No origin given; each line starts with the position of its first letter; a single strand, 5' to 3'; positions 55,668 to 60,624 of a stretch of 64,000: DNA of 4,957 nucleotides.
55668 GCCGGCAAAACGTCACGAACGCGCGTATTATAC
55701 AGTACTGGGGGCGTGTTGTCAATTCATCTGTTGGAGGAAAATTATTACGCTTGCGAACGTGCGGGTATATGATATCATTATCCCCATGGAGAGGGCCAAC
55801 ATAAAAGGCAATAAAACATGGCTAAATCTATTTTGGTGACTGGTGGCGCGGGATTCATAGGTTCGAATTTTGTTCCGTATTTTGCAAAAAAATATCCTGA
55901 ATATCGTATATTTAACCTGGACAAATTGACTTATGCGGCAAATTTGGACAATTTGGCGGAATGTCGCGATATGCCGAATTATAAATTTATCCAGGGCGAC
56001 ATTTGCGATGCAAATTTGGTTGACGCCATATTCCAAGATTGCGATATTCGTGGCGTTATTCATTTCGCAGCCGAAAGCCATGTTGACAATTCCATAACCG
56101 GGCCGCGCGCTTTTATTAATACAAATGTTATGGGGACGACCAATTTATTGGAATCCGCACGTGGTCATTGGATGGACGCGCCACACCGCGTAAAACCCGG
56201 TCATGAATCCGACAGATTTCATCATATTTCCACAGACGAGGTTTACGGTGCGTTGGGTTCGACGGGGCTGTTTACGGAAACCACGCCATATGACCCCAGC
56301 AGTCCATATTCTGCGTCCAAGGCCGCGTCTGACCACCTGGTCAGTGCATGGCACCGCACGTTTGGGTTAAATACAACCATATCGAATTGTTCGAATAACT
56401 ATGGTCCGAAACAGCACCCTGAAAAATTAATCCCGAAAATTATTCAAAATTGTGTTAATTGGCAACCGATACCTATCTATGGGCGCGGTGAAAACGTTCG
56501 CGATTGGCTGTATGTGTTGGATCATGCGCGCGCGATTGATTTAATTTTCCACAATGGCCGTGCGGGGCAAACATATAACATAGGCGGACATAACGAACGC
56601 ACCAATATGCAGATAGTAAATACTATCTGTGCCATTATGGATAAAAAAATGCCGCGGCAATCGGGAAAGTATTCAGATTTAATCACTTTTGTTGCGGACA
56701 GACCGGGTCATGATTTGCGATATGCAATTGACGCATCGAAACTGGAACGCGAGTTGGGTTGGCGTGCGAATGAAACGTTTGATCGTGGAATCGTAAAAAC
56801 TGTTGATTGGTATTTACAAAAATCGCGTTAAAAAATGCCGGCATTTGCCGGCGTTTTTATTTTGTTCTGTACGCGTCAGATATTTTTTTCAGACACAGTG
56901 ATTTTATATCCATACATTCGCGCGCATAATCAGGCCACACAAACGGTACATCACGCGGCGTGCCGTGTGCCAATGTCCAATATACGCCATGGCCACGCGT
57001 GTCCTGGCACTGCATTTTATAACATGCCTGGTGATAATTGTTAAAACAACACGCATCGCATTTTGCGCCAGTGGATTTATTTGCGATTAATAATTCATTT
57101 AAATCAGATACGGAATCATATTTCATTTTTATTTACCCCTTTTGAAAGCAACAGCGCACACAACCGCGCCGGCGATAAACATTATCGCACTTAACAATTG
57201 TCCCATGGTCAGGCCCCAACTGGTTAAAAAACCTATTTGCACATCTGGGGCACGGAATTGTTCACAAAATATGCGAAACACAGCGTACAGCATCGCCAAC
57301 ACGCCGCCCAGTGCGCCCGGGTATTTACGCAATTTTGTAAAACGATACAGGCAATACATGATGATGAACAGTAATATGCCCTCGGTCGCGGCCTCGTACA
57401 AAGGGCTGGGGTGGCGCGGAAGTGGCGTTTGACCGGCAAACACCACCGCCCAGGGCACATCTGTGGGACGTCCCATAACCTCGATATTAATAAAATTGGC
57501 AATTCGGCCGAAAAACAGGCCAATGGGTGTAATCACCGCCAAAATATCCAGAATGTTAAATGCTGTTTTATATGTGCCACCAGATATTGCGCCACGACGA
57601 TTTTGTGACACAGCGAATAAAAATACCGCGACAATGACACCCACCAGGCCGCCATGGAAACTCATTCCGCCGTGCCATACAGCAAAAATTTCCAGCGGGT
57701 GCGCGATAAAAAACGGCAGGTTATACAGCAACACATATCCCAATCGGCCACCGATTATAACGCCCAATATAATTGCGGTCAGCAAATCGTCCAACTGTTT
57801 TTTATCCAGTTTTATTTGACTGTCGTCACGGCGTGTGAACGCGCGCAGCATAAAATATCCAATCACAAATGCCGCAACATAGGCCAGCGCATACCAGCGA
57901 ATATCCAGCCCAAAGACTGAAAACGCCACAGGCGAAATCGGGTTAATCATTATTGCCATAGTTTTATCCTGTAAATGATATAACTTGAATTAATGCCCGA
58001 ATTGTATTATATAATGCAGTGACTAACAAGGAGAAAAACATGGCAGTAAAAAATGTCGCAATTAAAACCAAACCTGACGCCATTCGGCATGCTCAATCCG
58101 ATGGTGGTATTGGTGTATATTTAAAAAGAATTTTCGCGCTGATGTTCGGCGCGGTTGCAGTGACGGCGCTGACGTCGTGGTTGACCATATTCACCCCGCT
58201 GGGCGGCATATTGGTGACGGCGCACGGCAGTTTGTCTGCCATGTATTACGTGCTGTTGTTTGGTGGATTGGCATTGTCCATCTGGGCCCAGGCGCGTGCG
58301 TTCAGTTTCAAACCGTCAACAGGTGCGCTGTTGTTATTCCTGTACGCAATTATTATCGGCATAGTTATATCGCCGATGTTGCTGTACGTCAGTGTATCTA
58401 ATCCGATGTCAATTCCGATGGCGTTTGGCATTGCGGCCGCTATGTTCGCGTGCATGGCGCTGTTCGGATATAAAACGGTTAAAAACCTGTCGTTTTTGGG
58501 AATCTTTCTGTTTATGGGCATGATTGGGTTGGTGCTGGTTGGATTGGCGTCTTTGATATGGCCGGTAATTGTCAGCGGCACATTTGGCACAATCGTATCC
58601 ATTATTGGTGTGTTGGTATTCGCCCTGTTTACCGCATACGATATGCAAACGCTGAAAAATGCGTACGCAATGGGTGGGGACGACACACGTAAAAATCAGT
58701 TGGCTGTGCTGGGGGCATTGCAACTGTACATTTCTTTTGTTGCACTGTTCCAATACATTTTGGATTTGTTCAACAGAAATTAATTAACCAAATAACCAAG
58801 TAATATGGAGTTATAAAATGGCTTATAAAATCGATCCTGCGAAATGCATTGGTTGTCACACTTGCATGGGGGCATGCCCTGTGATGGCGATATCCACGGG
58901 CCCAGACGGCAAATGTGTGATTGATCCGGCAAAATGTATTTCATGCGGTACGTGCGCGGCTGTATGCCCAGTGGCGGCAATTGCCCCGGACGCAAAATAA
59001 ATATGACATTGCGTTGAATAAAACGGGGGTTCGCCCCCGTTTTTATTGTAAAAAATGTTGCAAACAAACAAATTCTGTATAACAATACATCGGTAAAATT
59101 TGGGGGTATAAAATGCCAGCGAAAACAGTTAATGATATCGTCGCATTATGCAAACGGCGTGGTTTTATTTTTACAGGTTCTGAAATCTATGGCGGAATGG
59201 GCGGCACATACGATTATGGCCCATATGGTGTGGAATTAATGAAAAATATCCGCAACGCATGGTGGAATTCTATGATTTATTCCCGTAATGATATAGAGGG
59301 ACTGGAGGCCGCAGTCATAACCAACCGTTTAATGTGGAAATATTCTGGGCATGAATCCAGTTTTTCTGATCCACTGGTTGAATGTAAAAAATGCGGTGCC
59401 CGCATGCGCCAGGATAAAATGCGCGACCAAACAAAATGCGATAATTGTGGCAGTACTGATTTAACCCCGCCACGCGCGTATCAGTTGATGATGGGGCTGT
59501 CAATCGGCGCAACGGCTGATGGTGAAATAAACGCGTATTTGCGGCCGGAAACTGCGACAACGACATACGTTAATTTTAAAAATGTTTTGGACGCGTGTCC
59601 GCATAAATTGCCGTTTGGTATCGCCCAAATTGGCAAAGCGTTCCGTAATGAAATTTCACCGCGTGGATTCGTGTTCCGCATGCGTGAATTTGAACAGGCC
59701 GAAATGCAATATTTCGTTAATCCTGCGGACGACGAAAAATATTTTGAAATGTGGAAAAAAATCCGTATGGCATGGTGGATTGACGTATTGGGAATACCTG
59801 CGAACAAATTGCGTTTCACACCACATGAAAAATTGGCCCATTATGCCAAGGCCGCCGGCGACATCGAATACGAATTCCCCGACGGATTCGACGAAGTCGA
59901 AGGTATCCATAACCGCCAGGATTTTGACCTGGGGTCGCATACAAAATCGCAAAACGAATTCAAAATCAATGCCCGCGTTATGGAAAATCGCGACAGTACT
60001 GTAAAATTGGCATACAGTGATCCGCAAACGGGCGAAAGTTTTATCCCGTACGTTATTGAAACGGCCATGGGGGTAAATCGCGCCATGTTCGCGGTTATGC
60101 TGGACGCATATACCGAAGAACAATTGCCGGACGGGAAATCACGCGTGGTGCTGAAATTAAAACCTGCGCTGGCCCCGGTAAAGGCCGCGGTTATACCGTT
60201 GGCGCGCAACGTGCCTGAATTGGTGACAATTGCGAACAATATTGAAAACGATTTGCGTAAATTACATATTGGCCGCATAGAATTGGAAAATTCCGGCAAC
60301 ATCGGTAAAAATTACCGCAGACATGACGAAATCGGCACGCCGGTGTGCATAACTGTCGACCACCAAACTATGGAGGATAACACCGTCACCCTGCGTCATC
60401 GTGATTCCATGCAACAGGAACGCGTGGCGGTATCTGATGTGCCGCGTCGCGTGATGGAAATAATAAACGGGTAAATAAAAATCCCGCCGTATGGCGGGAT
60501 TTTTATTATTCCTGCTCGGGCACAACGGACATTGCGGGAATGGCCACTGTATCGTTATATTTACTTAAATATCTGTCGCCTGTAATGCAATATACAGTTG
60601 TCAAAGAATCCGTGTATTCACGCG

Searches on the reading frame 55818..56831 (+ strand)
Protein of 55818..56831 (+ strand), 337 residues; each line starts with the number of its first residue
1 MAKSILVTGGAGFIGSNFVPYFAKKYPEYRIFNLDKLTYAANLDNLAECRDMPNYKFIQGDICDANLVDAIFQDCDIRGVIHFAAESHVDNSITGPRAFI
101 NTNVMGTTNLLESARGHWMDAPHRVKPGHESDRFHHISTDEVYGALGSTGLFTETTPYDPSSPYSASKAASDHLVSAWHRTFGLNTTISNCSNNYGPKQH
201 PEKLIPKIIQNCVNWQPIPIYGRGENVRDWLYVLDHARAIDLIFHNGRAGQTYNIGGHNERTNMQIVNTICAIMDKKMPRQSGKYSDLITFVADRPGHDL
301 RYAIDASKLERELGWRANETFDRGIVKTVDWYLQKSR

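Call 63: search_protein_families(library=pfam, proteins=[window:55818-56831:+], max_evalue=0.001)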
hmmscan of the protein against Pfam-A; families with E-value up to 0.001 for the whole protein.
window:55818-56831:+ (337 aa): 7 families
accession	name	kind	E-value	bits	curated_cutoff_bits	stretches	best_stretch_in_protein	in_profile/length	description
PF16363.11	GDP_Man_Dehyd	-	9.9e-91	305.1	27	1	6-327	1-331/332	GDP-mannose 4,6 dehydratase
PF01370.27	Epimerase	-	1.6e-66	224.6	20.9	1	5-256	1-240/240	NAD dependent epimerase/dehydratase family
PF01073.25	3Beta_HSD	-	1.9e-13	50.5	22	1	6-238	1-223/280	3-beta hydroxysteroid dehydrogenase/isomerase family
PF02719.21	Polysacc_synt_2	-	3.4e-12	46.6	20.2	1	5-115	1-116/293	Polysaccharide biosynthesis protein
PF07993.18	NAD_binding_4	-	5.7e-10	39.2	20.1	1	7-193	1-206/258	Male sterility protein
PF04321.23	RmlD_sub_bind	-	1e-08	35.1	27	1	4-178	2-139/287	RmlD substrate binding domain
PF00106.31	adh_short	-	0.00013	22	26.6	0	3-75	1-71/195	short chain dehydrogenase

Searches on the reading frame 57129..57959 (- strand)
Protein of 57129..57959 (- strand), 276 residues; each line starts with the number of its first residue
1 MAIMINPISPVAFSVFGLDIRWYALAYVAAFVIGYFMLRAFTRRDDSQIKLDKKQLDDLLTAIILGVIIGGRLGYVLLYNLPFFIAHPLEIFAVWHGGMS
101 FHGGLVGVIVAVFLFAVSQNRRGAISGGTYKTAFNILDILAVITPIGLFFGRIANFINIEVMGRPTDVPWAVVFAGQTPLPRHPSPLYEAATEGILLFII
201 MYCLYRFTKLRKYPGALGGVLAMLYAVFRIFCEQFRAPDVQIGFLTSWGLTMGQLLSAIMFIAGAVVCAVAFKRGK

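Call 63: search_protein_families(library=pfam, proteins=[window:57129-57959:-], max_evalue=0.001)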
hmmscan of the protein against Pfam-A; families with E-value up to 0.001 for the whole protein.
window:57129-57959:- (276 aa): 1 family
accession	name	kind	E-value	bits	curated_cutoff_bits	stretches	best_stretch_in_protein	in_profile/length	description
PF01790.23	LGT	-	5.7e-69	232.5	24.9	1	10-269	1-239/240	Prolipoprotein diacylglyceryl transferase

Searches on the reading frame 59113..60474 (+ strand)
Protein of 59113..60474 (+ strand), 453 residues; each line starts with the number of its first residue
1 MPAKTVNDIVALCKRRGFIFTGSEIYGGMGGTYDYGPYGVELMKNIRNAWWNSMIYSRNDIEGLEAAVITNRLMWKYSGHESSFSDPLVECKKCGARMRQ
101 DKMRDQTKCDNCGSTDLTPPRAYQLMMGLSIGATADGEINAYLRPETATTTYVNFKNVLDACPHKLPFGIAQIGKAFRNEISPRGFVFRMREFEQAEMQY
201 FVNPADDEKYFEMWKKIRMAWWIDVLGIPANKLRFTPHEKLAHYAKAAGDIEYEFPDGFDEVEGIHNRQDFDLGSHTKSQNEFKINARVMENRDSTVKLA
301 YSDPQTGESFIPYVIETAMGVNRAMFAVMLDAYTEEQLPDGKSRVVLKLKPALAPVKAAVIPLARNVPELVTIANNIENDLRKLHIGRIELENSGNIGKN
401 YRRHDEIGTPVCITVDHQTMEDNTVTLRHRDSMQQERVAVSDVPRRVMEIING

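Call 63: search_protein_families(library=pfam, proteins=[window:59113-60474:+], max_evalue=0.001)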
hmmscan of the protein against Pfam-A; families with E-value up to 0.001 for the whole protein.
window:59113-60474:+ (453 aa): 2 families
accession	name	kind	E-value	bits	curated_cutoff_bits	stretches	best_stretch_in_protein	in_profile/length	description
PF03129.25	HGTP_anticodon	-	4e-20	72.2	21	1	357-447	1-91/94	Anticodon binding domain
PF00587.30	tRNA-synt_2b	-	6.2e-13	49.6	29.3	1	138-328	8-175/179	tRNA synthetase class II core domain (G, H, P, S and T)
